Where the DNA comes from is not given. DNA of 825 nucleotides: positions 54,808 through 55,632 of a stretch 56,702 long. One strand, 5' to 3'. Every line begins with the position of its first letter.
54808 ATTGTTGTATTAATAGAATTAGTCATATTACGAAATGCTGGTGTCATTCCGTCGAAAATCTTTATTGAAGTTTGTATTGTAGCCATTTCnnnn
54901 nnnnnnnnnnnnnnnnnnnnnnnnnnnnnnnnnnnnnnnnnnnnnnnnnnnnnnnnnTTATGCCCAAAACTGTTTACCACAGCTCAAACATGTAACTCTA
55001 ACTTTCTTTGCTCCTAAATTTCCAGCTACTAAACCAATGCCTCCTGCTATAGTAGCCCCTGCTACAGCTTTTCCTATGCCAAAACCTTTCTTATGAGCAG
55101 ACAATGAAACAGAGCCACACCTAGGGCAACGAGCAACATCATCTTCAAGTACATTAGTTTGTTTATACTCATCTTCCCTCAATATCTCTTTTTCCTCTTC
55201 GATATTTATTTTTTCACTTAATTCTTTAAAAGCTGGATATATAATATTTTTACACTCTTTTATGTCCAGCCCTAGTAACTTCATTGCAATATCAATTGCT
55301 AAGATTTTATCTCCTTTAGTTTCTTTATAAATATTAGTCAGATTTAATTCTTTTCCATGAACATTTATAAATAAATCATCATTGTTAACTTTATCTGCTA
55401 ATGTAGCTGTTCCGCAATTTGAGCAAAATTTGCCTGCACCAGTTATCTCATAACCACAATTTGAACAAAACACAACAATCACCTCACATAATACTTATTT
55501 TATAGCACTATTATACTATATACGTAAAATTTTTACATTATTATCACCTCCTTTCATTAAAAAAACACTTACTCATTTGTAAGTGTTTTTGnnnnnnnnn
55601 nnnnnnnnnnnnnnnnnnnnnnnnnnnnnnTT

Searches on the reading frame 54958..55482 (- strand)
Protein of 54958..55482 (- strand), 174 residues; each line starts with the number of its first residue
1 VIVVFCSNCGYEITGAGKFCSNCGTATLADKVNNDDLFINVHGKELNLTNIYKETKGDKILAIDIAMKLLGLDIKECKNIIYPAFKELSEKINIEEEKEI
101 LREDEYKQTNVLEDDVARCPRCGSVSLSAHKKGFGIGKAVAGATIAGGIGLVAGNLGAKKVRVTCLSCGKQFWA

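Call 39: search_protein_families(library=pfam, proteins=[window:54958-55482:-], max_evalue=0.001)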
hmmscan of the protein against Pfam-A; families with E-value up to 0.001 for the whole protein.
window:54958-55482:- (174 aa): 5 families
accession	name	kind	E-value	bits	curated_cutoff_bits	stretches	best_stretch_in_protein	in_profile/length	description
PF13240.11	Zn_Ribbon_1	-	2.2e-07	30.9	25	1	5-26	1-22/23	zinc-ribbon domain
PF12773.13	DZR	-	5.1e-06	27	27.3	0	6-25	1-20/45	Double zinc ribbon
PF13248.11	Zn_ribbon_3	-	8.1e-06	25.6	27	0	118-126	4-11/26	zinc-ribbon domain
PF14803.11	Zn_ribbon_Nudix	-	7.2e-05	23.1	25.6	0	18-36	1-18/34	Nudix N-terminal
PF01155.25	HypA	-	0.00065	20.2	28.9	0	3-28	70-97/112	Hydrogenase/urease nickel incorporation, metallochaperone, hypA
